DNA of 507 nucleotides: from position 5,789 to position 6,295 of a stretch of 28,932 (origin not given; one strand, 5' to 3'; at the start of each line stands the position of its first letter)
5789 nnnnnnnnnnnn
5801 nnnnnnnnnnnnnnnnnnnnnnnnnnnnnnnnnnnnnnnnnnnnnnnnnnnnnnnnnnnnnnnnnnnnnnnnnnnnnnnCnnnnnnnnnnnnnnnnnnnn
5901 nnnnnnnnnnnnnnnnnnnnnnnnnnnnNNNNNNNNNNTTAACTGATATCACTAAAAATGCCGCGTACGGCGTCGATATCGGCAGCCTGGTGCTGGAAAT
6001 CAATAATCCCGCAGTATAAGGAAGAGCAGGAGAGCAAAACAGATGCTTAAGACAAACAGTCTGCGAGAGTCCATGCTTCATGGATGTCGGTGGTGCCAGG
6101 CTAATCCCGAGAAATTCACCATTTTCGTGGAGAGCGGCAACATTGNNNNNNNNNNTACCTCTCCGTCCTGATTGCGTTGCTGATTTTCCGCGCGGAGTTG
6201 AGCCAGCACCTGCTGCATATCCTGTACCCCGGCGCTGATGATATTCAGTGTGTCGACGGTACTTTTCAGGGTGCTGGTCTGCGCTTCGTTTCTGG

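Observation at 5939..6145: NanS-p-like esterase C-terminus directly followed by the gpR tail-completion gene start on one small contig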

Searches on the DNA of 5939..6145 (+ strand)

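Call 4: search_dna_similar(query=window:5939-6145:+, collection=ecoli_genomes, mode=near, max_rows=20)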
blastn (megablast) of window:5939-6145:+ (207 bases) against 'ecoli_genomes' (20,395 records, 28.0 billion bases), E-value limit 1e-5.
Records with a match: 1042; places in all: 1165; records where one place covers at least 80% of the query: 375.
Genomes with a match: 1040 of 5426; with a place that covers at least 80% of the query: 375. Places per genome that has any: lowest 1, median 1, highest 3. On chromosomes: 1164 places; on plasmids: 1.
Best place of each record, by identity: >=99% 291; 95-99% 10; 90-95% 216; 80-90% 525.
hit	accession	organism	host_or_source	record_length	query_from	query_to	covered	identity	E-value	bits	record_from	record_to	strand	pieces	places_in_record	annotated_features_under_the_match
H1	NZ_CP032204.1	Escherichia coli strain AR_0013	missing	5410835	1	207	100%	100.0%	2e-103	383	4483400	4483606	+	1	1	phage tail protein | DUF6645 domain-containing protein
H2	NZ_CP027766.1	Escherichia coli strain 2013C-3342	Homo sapiens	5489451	1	207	100%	100.0%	2e-103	383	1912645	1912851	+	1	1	phage tail protein | DUF6645 domain-containing protein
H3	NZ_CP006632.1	Escherichia coli PCN033 strain PCN033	-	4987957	1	207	100%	100.0%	2e-103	383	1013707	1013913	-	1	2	phage tail protein | DUF6645 domain-containing protein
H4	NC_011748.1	Escherichia coli 55989 strain 55989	-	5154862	1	207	100%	100.0%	2e-103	383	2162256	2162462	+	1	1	phage tail protein | DUF6645 domain-containing protein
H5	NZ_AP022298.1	Escherichia coli strain BEC1-S17-ESBL-09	-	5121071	1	207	100%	100.0%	2e-103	383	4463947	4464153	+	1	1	phage tail protein | DUF6645 domain-containing protein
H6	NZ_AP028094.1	Escherichia coli strain JNE132847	Homo sapiens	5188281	1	207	100%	100.0%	2e-103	383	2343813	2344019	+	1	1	phage tail protein | DUF6645 domain-containing protein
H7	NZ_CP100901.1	Escherichia coli strain ET826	Hoplobatrachus rugulosus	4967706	1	207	100%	100.0%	2e-103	383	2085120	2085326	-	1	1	phage tail protein | DUF6645 domain-containing protein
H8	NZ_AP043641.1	Escherichia coli strain AST81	Homo sapiens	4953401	1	207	100%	100.0%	2e-103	383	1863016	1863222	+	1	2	phage tail protein | DUF6645 domain-containing protein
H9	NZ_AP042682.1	Escherichia coli strain OkiPb01713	bovine feces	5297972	1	207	100%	100.0%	2e-103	383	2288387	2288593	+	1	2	phage tail protein | DUF6645 domain-containing protein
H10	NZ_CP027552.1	Escherichia coli strain 2015C-4498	Homo sapiens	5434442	1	207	100%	99.5%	3e-101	375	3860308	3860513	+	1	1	phage tail protein | DUF6645 domain-containing protein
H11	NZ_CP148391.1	Escherichia coli strain Z1323HEC0010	Homo sapiens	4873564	1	207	100%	99.5%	3e-101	375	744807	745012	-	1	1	phage tail protein | DUF6645 domain-containing protein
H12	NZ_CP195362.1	Escherichia coli strain 24AR0142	Homo sapiens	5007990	1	207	100%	99.5%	3e-101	375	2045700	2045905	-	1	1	phage tail protein | DUF6645 domain-containing protein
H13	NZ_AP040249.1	Escherichia coli strain B1-56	river water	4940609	1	207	100%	99.5%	3e-101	375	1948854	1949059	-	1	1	phage tail protein | DUF6645 domain-containing protein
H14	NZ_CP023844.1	Escherichia coli strain 4/1-1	Homo sapiens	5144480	1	207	100%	99.0%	4e-100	372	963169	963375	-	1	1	phage tail protein | DUF6645 domain-containing protein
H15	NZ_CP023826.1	Escherichia coli strain 4/4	Homo sapiens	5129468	1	207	100%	99.0%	4e-100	372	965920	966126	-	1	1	phage tail protein | DUF6645 domain-containing protein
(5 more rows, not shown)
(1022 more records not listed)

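Call 5: search_dna_similar(query=window:5939-6145:+, collection=phages, mode=distant, max_rows=25)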
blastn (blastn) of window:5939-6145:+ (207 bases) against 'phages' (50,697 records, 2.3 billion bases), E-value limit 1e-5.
Records with a match: 19; places in all: 19; records where one place covers at least 80% of the query: 0.
Best place of each record, by identity: 80-90% 13; 60-80% 6.
By first word of the organism name: Escherichia 11; Xuanwuvirus 2; Stx1a-converting 2; Stx2-converting 2; Citrobacter 1; Enterobacteria 1.
By host as written in the record: - 5; Escherichia coli 2; Escherichia coli K88 2; Escherichia coli 520873 2; Escherichia coli 500465 2; Escherichia coli 503458 2; Escherichia coli C 1; Citrobacter rodentium DBS100 1; and 2 more.
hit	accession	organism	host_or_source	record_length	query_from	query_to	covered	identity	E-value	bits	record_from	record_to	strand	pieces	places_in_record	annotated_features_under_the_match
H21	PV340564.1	Escherichia phage PhiR44_2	Escherichia coli C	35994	123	207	41%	82.4%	5e-15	87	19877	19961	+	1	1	tail protein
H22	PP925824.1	Escherichia phage Chuche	Escherichia coli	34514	123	207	41%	81.2%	6e-14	82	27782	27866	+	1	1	hypothetical protein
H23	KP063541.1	Escherichia phage P88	Escherichia coli K88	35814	123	207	41%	81.2%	6e-14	82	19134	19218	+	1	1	tail completion protein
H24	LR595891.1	Xuanwuvirus P884B11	-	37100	123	207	41%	81.2%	6e-14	82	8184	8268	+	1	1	Tc1 Phage tail completion protein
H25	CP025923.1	Escherichia phage 520873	Escherichia coli 520873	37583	123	207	41%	81.2%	6e-14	82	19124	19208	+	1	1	record has no annotation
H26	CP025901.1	Escherichia phage 500465-2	Escherichia coli 500465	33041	123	207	41%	81.2%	6e-14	82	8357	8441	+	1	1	record has no annotation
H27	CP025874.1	Escherichia phage 503458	Escherichia coli 503458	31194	123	207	41%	81.2%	6e-14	82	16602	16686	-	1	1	record has no annotation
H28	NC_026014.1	Escherichia phage P88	Escherichia coli K88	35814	123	207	41%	81.2%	6e-14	82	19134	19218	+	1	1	tail protein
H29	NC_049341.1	Escherichia phage 503458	Escherichia coli 503458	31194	123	207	41%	81.2%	6e-14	82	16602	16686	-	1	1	tail protein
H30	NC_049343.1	Escherichia phage 500465-2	Escherichia coli 500465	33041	123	207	41%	81.2%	6e-14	82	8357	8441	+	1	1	tail protein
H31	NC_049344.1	Escherichia phage 520873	Escherichia coli 520873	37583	123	207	41%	81.2%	6e-14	82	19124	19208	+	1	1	tail protein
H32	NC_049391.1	Xuanwuvirus P884B11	-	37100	123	207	41%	81.2%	6e-14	82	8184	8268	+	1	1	Tc1 Phage tail completion protein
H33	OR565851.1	Citrobacter phage Shae_phiSM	Citrobacter rodentium DBS100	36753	123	207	41%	81.2%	6e-14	82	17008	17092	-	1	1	tp_5: tail protein S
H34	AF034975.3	Enterobacteria phage H-19B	-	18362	4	81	38%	75.6%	9e-6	56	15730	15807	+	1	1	none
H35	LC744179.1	Stx1a-converting phage Stx1a_11KH263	-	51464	4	81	38%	75.6%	9e-6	56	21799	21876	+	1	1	none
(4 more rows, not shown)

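Call 6: get_annotated_region(hit=H4, flank=20000)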
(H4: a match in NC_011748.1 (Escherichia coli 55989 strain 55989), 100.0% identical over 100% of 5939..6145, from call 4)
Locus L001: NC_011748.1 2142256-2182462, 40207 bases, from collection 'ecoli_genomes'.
description: Escherichia coli 55989, complete sequence
organism: Escherichia coli 55989 strain 55989 (NCBI taxid 585055)
replicon: chromosome; assembly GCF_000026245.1
host: -; source: -; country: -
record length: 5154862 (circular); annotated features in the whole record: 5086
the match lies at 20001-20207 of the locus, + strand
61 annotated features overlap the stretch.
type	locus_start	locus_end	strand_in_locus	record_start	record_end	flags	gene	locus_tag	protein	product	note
CDS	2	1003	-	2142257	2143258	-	-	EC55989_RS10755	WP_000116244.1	phage integrase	-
CDS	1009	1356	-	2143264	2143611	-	-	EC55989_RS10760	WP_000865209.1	DUF2511 domain-containing protein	-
CDS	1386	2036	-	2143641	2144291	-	-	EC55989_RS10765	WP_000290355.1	membrane protein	-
CDS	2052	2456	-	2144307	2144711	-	-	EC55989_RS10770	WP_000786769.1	helix-turn-helix domain-containing protein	-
CDS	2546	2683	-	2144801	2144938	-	-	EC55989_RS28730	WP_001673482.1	hypothetical protein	-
CDS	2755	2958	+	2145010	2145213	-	-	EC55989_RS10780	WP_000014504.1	DNA-binding protein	-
CDS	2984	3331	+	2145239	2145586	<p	-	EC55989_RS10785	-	DUF4761 family protein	incomplete; partial in the middle of a contig; missing N-terminus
CDS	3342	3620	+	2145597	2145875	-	-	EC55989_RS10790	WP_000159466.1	hypothetical protein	-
CDS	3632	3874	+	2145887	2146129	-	-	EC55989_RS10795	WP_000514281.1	DUF4754 family protein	-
CDS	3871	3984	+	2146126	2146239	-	-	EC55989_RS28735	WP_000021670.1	hypothetical protein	-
CDS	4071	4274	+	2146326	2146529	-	-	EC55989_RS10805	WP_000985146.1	hypothetical protein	-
CDS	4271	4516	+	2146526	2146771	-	-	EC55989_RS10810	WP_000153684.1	MarR family transcriptional regulator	-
CDS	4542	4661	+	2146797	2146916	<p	-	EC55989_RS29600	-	ash family protein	incomplete; partial in the middle of a contig; missing N-terminus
CDS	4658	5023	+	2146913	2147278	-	-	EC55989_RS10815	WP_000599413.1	hypothetical protein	-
CDS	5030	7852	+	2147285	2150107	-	-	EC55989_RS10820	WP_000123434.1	replication endonuclease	-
CDS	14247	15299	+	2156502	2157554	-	-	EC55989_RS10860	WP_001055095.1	phage major capsid protein, P2 family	-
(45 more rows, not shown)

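Call 44: search_dna_similar(query=L001:18051-18400:+, collection=ecoli_genomes, mode=near, max_rows=30, rows=spread)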
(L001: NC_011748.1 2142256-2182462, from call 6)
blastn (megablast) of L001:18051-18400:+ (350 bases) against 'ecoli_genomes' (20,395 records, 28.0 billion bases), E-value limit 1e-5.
Records with a match: 1041; places in all: 1160; records where one place covers at least 80% of the query: 376.
Genomes with a match: 1039 of 5426; with a place that covers at least 80% of the query: 376. Places per genome that has any: lowest 1, median 1, highest 3. On chromosomes: 1159 places; on plasmids: 1.
Best place of each record, by identity: >=99% 9; 95-99% 708; 90-95% 324.
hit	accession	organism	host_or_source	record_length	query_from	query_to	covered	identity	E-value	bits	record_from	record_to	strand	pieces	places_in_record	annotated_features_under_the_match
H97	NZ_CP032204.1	Escherichia coli strain AR_0013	missing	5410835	1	350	100%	100.0%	0e+0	647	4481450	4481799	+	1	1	DUF6645 domain-containing protein | lysC: Rz1-like lysis system protein LysC | DUF2570 domain-containing protein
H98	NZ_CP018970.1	Escherichia coli strain Ecol_542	Homo sapiens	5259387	1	314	90%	95.9%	6e-141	508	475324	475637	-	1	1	DUF6645 domain-containing protein | lysC: Rz1-like lysis system protein LysC | DUF2570 domain-containing protein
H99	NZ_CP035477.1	Escherichia coli strain U13A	Homo sapiens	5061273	1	314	90%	95.9%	6e-141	508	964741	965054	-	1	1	DUF6645 domain-containing protein | lysC: Rz1-like lysis system protein LysC | DUF2570 domain-containing protein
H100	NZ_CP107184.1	Escherichia coli strain R3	human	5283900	1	314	90%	95.9%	6e-141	508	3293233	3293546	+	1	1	DUF6645 domain-containing protein | DUF2570 domain-containing protein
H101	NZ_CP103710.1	Escherichia coli O25b:H4-ST131 strain ST131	Homo sapiens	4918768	1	314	90%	95.9%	6e-141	508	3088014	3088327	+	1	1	DUF6645 domain-containing protein | lysC: Rz1-like lysis system protein LysC | DUF2570 domain-containing protein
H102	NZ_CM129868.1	Escherichia coli strain PO06021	seawater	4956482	1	314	90%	95.9%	6e-141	508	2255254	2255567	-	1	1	DUF6645 domain-containing protein | lysC: Rz1-like lysis system protein LysC | DUF2570 domain-containing protein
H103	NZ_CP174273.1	Escherichia coli O25b:H4-ST131 strain MB1159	Homo sapiens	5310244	1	314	90%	95.9%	6e-141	508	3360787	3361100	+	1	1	DUF6645 domain-containing protein | DUF2570 domain-containing protein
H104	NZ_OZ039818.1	Escherichia coli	-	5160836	1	314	90%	95.9%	6e-141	508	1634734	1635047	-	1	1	DUF6645 domain-containing protein | lysC: Rz1-like lysis system protein LysC | DUF2570 domain-containing protein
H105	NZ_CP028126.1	Escherichia coli O26 str. RM10386 strain RM10386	Bos taurus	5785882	1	314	90%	95.5%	3e-139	503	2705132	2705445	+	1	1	DUF6645 domain-containing protein | lysC: Rz1-like lysis system protein LysC | DUF2570 domain-containing protein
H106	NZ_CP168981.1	Escherichia coli strain UTAK-12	Veal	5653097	1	314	90%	95.5%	3e-139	503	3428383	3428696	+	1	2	DUF6645 domain-containing protein | DUF2570 domain-containing protein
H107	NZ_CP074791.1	Escherichia coli strain 94_0962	Homo sapiens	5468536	1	314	90%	95.5%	3e-139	503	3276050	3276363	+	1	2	DUF6645 domain-containing protein | lysC: Rz1-like lysis system protein LysC | DUF2570 domain-containing protein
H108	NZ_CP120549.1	Escherichia coli strain B1172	Homo sapiens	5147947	1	98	28%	96.9%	1e-37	165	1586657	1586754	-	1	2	lysC: Rz1-like lysis system protein LysC | DUF2570 domain-containing protein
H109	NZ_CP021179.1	Escherichia coli strain 81009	Homo sapiens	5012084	1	98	28%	95.9%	6e-36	159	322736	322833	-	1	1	lysC: Rz1-like lysis system protein LysC | DUF2570 domain-containing protein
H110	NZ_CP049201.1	Escherichia coli strain PapRG-04-4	Papio papio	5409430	1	98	28%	95.9%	6e-36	159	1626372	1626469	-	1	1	lysC: Rz1-like lysis system protein LysC | DUF2570 domain-containing protein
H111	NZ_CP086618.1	Escherichia coli strain RIVM_C039227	Homo sapiens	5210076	1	98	28%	95.9%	6e-36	159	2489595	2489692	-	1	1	hypothetical protein | DUF2570 domain-containing protein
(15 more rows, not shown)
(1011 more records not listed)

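Call 73: search_dna_similar(query=L014:3300-6400:+, collection=ecoli_genomes, mode=near, max_rows=15)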
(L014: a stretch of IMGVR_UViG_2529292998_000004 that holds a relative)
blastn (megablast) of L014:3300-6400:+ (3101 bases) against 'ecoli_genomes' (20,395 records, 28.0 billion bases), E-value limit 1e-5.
Records with a match: 4445; places in all: 14302; records where one place covers at least 80% of the query: 373.
Genomes with a match: 4328 of 5426; with a place that covers at least 80% of the query: 373. Places per genome that has any: lowest 1, median 2, highest 16. On chromosomes: 14179 places; on plasmids: 123.
Best place of each record, by identity: >=99% 6; 95-99% 1018; 90-95% 943; 80-90% 2408; 60-80% 70.
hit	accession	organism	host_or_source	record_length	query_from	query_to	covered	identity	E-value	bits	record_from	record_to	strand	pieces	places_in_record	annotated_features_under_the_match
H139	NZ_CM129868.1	Escherichia coli strain PO06021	seawater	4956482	1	2567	83%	99.4%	0e+0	4658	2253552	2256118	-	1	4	DUF6645 domain-containing protein | DUF2570 domain-containing protein | lysC: Rz1-like lysis system protein LysC | M15 family metallopeptidase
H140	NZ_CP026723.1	Escherichia coli strain 266917_2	Homo sapiens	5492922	1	2567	83%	99.3%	0e+0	4647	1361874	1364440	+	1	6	DUF6645 domain-containing protein | DUF2570 domain-containing protein | lysC: Rz1-like lysis system protein LysC | M15 family metallopeptidase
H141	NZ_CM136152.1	Escherichia coli strain PRO_A-1504-6M-A_ESBL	Homo sapiens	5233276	1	2567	83%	99.3%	0e+0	4636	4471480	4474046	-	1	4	DUF6645 domain-containing protein | DUF2570 domain-containing protein | lysC: Rz1-like lysis system protein LysC | M15 family metallopeptidase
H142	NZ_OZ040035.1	Escherichia coli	-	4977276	1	2567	83%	99.3%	0e+0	4636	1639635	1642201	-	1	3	DUF6645 domain-containing protein | DUF2570 domain-containing protein | lysC: Rz1-like lysis system protein LysC | M15 family metallopeptidase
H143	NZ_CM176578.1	Escherichia coli strain fS10a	Homo sapiens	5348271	1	2567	83%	99.3%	0e+0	4636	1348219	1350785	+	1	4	DUF6645 domain-containing protein | DUF2570 family protein | lysC: Rz1-like lysis system protein LysC | M15 family metallopeptidase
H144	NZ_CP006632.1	Escherichia coli PCN033 strain PCN033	-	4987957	1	2567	83%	99.1%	0e+0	4619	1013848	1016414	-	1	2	DUF6645 domain-containing protein | DUF2570 domain-containing protein | lysC: Rz1-like lysis system protein LysC | M15 family metallopeptidase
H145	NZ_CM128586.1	Escherichia coli strain 300444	Homo sapiens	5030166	1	2567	83%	98.6%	0e+0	4553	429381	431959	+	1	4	DUF6645 domain-containing protein | DUF2570 domain-containing protein | lysC: Rz1-like lysis system protein LysC | M15 family metallopeptidase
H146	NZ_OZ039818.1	Escherichia coli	-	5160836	1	2567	83%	98.4%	0e+0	4525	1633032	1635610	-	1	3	DUF6645 domain-containing protein | DUF2570 domain-containing protein | lysC: Rz1-like lysis system protein LysC | M15 family metallopeptidase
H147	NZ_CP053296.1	Escherichia coli strain M1/5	Homo sapiens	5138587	1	2567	83%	98.4%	0e+0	4523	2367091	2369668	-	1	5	DUF6645 domain-containing protein | DUF2570 domain-containing protein | lysC: Rz1-like lysis system protein LysC | M15 family metallopeptidase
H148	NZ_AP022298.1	Escherichia coli strain BEC1-S17-ESBL-09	-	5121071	1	2567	83%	98.4%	0e+0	4519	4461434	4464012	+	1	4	DUF6645 domain-containing protein | DUF2570 domain-containing protein | lysC: Rz1-like lysis system protein LysC | M15 family metallopeptidase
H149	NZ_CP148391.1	Escherichia coli strain Z1323HEC0010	Homo sapiens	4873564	1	2567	83%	98.4%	0e+0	4519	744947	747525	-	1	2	DUF6645 domain-containing protein | DUF2570 domain-containing protein | lysC: Rz1-like lysis system protein LysC | M15 family metallopeptidase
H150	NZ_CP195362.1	Escherichia coli strain 24AR0142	Homo sapiens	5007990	1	2567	83%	98.4%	0e+0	4519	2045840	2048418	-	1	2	DUF6645 domain-containing protein | DUF2570 domain-containing protein | lysC: Rz1-like lysis system protein LysC | M15 family metallopeptidase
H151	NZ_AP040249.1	Escherichia coli strain B1-56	river water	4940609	1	2567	83%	98.4%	0e+0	4519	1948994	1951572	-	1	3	DUF6645 domain-containing protein | DUF2570 domain-containing protein | lysC: Rz1-like lysis system protein LysC | M15 family metallopeptidase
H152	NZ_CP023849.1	Escherichia coli strain 4/0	Homo sapiens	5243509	1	2567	83%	98.3%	0e+0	4514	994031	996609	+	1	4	DUF6645 domain-containing protein | DUF2570 domain-containing protein | lysC: Rz1-like lysis system protein LysC | M15 family metallopeptidase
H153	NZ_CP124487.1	Escherichia coli strain AVS0542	environmental: river near WWTP effluent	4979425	1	2567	83%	98.3%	0e+0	4514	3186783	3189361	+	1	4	DUF6645 domain-containing protein | DUF2570 domain-containing protein | lysC: Rz1-like lysis system protein LysC | M15 family metallopeptidase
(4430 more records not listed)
